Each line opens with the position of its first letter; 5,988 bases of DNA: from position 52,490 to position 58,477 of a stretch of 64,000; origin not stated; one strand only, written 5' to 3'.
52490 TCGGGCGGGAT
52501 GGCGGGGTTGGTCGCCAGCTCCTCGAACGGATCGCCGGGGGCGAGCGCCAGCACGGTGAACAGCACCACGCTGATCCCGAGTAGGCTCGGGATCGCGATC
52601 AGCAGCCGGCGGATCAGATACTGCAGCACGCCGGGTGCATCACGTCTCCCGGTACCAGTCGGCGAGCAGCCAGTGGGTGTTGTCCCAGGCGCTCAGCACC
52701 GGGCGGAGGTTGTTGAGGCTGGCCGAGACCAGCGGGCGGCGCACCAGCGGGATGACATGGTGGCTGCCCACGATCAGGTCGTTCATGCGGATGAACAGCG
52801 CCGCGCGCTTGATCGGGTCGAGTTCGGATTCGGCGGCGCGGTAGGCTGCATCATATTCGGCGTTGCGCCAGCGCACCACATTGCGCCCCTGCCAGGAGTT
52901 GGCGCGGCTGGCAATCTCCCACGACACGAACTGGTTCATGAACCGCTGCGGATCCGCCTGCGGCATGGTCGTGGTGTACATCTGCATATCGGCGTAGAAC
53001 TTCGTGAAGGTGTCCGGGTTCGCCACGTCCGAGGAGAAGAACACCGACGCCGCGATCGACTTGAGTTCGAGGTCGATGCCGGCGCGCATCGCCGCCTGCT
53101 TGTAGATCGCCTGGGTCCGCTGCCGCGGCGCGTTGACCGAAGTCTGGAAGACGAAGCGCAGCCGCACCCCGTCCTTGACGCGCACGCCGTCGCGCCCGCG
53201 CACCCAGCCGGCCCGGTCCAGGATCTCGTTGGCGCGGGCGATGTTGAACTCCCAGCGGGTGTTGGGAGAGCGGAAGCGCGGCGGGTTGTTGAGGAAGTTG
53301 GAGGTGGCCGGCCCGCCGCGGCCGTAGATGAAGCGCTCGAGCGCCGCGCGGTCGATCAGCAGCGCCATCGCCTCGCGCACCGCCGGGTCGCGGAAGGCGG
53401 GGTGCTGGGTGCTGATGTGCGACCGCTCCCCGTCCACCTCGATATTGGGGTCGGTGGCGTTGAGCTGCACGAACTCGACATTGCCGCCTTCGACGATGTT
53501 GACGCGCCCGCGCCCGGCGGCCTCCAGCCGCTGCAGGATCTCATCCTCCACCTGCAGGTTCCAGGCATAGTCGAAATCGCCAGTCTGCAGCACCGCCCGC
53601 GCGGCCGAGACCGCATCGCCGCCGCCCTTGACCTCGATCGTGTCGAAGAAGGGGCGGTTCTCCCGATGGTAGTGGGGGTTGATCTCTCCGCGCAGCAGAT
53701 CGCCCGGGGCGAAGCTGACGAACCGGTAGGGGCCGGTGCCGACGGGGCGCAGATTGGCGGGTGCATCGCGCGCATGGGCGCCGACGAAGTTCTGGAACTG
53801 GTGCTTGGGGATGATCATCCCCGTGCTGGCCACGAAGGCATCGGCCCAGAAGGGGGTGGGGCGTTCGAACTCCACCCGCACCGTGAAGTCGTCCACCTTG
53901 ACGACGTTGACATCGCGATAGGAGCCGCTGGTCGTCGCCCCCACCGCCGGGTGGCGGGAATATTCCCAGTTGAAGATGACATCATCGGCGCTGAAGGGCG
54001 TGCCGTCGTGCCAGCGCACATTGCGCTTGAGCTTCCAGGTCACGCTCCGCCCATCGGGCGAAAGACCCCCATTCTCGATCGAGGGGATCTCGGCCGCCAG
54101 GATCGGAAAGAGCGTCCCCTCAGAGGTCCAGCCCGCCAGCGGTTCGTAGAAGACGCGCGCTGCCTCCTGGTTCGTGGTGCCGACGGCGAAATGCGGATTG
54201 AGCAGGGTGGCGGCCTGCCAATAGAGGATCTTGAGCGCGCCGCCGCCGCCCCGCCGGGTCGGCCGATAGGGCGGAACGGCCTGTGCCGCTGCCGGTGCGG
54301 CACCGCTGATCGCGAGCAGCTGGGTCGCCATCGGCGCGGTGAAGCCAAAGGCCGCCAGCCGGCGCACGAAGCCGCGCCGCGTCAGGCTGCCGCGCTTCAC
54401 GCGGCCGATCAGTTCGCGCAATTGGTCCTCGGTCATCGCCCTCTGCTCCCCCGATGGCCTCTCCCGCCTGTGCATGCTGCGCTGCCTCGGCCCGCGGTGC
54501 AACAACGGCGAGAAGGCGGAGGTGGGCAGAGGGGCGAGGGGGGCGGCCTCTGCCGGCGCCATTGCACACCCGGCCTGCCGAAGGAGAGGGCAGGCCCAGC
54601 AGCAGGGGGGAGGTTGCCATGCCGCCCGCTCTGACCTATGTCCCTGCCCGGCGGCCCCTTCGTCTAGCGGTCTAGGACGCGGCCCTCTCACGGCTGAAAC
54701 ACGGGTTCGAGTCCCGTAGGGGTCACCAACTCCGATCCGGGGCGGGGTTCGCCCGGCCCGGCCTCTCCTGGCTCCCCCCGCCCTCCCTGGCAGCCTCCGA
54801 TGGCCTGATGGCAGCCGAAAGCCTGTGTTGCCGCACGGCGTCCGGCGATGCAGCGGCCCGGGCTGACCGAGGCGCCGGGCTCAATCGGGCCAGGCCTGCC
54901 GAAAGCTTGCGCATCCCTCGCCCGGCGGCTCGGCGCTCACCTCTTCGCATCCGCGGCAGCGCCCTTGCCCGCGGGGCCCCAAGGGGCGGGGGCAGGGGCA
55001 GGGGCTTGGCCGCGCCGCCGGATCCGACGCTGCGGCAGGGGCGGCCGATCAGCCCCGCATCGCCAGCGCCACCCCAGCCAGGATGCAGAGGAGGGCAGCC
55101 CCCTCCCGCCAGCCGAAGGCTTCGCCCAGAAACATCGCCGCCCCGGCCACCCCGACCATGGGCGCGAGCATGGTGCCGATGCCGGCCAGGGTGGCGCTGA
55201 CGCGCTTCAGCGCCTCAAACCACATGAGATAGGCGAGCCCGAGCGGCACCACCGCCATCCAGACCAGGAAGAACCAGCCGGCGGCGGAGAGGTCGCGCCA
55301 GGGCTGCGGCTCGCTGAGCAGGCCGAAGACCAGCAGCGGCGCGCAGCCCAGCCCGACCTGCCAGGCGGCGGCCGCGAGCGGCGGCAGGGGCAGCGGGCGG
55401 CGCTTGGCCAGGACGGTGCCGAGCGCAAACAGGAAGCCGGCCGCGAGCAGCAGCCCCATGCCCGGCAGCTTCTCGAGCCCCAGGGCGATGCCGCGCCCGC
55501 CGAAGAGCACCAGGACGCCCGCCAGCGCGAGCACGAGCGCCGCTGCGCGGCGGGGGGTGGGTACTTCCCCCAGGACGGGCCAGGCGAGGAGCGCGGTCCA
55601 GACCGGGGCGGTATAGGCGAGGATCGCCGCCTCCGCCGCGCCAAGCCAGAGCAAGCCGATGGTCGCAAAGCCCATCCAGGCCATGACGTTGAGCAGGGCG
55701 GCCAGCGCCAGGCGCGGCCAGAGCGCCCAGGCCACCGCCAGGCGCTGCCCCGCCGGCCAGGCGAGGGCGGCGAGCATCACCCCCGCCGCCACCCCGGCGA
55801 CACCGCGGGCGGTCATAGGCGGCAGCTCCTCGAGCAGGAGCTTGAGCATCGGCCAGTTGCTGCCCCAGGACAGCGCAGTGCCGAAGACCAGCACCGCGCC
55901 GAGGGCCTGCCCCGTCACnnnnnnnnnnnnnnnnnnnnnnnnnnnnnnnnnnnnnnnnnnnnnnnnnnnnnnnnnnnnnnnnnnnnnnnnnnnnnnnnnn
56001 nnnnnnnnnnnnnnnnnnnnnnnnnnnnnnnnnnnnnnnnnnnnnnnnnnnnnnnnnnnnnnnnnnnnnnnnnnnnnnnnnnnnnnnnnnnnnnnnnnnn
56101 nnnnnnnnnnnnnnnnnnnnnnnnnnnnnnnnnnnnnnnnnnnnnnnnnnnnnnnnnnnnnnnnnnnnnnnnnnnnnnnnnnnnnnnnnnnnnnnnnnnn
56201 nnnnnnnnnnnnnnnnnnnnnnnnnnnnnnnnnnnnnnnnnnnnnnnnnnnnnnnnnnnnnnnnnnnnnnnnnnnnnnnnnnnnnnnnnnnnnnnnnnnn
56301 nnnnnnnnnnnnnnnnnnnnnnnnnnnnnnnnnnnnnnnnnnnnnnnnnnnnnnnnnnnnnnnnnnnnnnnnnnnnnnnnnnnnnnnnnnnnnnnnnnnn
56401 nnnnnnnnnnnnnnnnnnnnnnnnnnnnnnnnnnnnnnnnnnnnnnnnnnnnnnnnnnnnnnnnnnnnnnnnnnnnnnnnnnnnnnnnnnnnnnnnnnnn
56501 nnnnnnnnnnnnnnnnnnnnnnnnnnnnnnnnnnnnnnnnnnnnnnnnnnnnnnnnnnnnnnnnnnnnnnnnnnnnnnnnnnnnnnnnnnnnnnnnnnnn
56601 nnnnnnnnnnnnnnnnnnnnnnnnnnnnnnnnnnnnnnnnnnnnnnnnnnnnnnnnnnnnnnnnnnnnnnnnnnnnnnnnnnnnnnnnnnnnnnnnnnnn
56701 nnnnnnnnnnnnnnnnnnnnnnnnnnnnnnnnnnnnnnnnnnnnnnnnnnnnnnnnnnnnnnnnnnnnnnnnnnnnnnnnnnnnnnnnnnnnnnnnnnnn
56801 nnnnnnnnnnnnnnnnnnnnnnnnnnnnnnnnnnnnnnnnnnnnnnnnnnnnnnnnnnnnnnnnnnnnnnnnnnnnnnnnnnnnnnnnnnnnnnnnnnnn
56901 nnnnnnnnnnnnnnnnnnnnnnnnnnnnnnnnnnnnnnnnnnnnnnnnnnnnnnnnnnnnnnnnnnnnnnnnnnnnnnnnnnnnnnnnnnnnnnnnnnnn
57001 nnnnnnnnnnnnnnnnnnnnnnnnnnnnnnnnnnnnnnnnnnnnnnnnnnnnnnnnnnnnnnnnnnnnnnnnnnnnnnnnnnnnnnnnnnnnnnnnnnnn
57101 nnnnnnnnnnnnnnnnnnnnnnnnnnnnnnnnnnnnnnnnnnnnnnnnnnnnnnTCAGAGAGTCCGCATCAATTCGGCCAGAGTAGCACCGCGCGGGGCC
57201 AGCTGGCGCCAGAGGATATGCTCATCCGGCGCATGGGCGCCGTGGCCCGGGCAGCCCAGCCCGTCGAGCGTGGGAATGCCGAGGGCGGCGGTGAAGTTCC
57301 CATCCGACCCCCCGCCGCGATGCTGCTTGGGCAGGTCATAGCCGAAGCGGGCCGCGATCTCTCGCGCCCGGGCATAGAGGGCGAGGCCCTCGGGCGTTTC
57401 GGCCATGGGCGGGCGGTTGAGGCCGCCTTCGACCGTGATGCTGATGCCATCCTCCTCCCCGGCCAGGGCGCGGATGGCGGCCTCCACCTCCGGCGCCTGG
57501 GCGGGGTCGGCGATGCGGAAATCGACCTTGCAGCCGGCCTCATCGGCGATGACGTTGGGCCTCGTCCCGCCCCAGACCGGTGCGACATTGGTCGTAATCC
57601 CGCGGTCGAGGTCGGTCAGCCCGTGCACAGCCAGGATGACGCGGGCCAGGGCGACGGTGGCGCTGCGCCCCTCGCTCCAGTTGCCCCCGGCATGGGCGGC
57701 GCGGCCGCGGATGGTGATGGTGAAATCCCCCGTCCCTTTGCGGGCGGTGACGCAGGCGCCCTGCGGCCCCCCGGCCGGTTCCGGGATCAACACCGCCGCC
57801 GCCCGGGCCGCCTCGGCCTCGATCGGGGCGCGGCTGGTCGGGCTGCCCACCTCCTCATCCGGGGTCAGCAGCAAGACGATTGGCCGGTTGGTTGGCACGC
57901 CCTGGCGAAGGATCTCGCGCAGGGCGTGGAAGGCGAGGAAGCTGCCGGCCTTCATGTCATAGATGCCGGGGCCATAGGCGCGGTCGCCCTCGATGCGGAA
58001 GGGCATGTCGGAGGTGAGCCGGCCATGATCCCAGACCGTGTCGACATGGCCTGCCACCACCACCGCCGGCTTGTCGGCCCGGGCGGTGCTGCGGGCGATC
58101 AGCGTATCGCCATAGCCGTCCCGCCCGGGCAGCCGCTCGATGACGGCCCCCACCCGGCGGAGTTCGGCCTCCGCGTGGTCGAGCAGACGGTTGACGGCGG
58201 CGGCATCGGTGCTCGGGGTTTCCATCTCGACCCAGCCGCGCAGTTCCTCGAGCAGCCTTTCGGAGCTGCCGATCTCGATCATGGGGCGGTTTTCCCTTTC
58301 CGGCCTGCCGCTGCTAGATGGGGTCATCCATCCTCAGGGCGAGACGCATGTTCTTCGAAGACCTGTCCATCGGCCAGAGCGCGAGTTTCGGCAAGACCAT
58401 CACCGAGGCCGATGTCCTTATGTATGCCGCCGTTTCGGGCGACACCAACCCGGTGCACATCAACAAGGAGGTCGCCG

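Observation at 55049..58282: Coupled operon of M20 peptidase, periplasmic WD40-cytochrome c fusion and EamA exporter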

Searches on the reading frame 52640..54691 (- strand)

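Call 6: search_protein_families(library=pfam, proteins=[window:52640-54691:-], max_evalue=0.01)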
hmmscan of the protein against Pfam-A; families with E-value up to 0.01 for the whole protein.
window:52640-54691:- (683 aa): 1 family
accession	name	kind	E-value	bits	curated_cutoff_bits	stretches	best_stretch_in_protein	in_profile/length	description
PF00496.27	SBP_bac_5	-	2.8e-63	214.7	32.4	1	210-590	12-362/368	Bacterial extracellular solute-binding proteins, family 5 Middle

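Call 7: search_protein_families(library=ncbifam, proteins=[window:52640-54691:-], max_evalue=0.01)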
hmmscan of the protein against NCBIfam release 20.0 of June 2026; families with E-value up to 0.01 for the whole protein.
window:52640-54691:- (683 aa): 10 families
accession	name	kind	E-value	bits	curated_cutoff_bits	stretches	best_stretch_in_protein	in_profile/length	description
TIGR02294.1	nickel_nikA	equivalog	9e-27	93.7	393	1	164-588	19-414/501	nickel ABC transporter substrate-binding protein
TIGR04028.1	SBP_KPN_01854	hypoth_equivalog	1.3e-25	89.9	468.5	2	425-660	259-488/509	TIGR04028 family ABC transporter substrate-binding protein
NF047575.1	opine_bind_CntA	exception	1.2e-24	86.8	800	1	164-547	50-413/535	staphylopine-dependent metal ABC transporter substrate-binding lipoprotein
NF011942.0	PRK15413.1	equivalog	5.4e-24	84.7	594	1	162-663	39-494/512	glutathione ABC transporter substrate-binding protein GsiB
NF045467.1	Opp4A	equivalog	6.6e-24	84.1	650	1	161-662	46-538/556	oligopeptide ABC transporter substrate-binding protein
NF045468.1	Opp5A_nikA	equivalog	1.6e-21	76.4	600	1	212-548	68-370/488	nickel ABC transporter substrate-binding protein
NF007287.0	PRK09755.1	equivalog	2.2e-11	43.3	1098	2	210-464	86-334/535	ABC transporter substrate-binding protein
NF043070.1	DppA_dipep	equivalog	1.8e-10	40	1005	1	168-327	47-218/535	dipeptide ABC transporter periplasmic-binding protein DppA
NF011684.0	PRK15104.1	equivalog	1.2e-07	30.9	947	1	164-269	52-168/543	oligopeptide ABC transporter substrate-binding protein OppA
NF011689.0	PRK15109.1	equivalog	4.2e-07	29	560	1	262-671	159-530/547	ABC transporter substrate-binding protein SapA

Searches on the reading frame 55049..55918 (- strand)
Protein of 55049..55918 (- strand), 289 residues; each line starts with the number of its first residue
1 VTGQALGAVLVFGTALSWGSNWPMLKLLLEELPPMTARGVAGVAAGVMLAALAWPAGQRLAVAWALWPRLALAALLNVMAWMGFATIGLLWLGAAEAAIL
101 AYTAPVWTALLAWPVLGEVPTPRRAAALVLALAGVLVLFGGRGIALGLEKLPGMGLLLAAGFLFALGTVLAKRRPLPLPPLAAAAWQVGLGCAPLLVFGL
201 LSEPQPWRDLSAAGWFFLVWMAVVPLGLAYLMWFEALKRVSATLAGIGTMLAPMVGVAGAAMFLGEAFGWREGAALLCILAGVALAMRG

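Call 6: search_protein_families(library=pfam, proteins=[window:55049-55918:-], max_evalue=0.01)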
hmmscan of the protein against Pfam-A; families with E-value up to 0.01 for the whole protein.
window:55049-55918:- (289 aa): 2 families
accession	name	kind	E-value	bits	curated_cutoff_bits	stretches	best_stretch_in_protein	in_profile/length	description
PF00892.27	EamA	-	4.6e-40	137.5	28.2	2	152-287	2-134/135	EamA-like transporter family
PF03151.22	TPT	-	0.00057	19.8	30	0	187-286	38-135/291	Triose-phosphate Transporter family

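Call 7: search_protein_families(library=ncbifam, proteins=[window:55049-55918:-], max_evalue=0.01)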
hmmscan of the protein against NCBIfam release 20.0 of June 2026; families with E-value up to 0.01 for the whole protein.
window:55049-55918:- (289 aa): 3 families
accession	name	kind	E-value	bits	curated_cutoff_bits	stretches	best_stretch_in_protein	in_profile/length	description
TIGR00950.1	2A78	equivalog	2.4e-20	73.1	230.2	1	18-283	1-263/264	carboxylate/amino acid/amine transporter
NF008432.0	PRK11272.1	equivalog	1.1e-13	51.1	270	1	15-286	19-285/294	drug/metabolite exporter YedA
NF050091.1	ArAmAcExpYddG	equivalog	0.00029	20.4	300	1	22-287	20-283/285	aromatic amino acid exporter YddG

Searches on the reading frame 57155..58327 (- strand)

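Call 6: search_protein_families(library=pfam, proteins=[window:57155-58327:-], max_evalue=0.01)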
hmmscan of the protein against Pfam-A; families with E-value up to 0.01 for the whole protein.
window:57155-58327:- (390 aa): 3 families
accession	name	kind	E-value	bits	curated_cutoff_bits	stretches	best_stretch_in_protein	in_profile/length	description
PF01546.33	Peptidase_M20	-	1.2e-29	104.1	24.6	1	91-388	2-205/206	Peptidase family M20/M25/M40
PF07687.19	M20_dimer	-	4.9e-16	59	21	1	194-292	1-102/107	Peptidase dimerisation domain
PF04389.22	Peptidase_M28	-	0.00053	20.2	21.3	1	77-193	3-103/193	Peptidase family M28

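Call 7: search_protein_families(library=ncbifam, proteins=[window:57155-58327:-], max_evalue=0.01)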
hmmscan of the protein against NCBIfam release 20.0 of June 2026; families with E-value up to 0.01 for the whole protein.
window:57155-58327:- (390 aa): 45 families (the best 25 are shown)
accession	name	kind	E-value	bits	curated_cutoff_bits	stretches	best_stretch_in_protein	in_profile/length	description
NF005678.0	PRK07473.1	equivalog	1.5e-95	320.4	386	1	22-390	10-375/376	M20/M25/M40 family metallo-hydrolase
NF005602.0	PRK07338.1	equivalog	3.3e-69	233.4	357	1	80-387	87-396/409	hydrolase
NF004788.0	PRK06133.1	subfamily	1.6e-62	211.8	349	1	23-380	44-403/417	glutamate carboxypeptidase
TIGR01892.1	AcOrn-deacetyl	equivalog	1.4e-26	93.4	297.7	1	37-386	9-364/365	acetylornithine deacetylase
TIGR01910.1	DapE-ArgE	subfamily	1.6e-26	93.4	217.6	1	32-376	7-367/373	ArgE/DapE family deacylase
NF005710.0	PRK07522.1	subfamily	3.1e-23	82.6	412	1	31-388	16-386/391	acetylornithine deacetylase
NF006399.0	PRK08651.1-2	equivalog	3.7e-21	75.6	381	2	70-234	52-213/405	succinyl-diaminopimelate desuccinylase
TIGR01900.1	dapE-gram_pos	equivalog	5.1e-21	75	304.2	1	27-383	7-346/351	succinyl-diaminopimelate desuccinylase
NF009557.0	PRK13009.1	equivalog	3.1e-17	62.8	284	1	55-378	32-362/377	succinyl-diaminopimelate desuccinylase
NF003474.0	PRK05111.1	equivalog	2.9e-16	59.3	460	1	86-273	72-266/383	acetylornithine deacetylase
NF006400.0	PRK08651.1-3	equivalog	6e-16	58.2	374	1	77-387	76-403/410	succinyl-diaminopimelate desuccinylase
NF006365.0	PRK08588.1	subfamily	4.1e-15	56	289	1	85-342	63-331/383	succinyl-diaminopimelate desuccinylase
TIGR01883.1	PepT-like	hypoth_equivalog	5.9e-13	48.5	274.25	1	61-372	35-345/361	peptidase T-like protein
NF006439.0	PRK08737.1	equivalog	6.3e-13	48.5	345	1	85-323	62-298/364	acetylornithine deacetylase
NF006402.0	PRK08651.1-5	equivalog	1e-11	44.4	369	1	70-291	42-264/369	succinyl-diaminopimelate desuccinylase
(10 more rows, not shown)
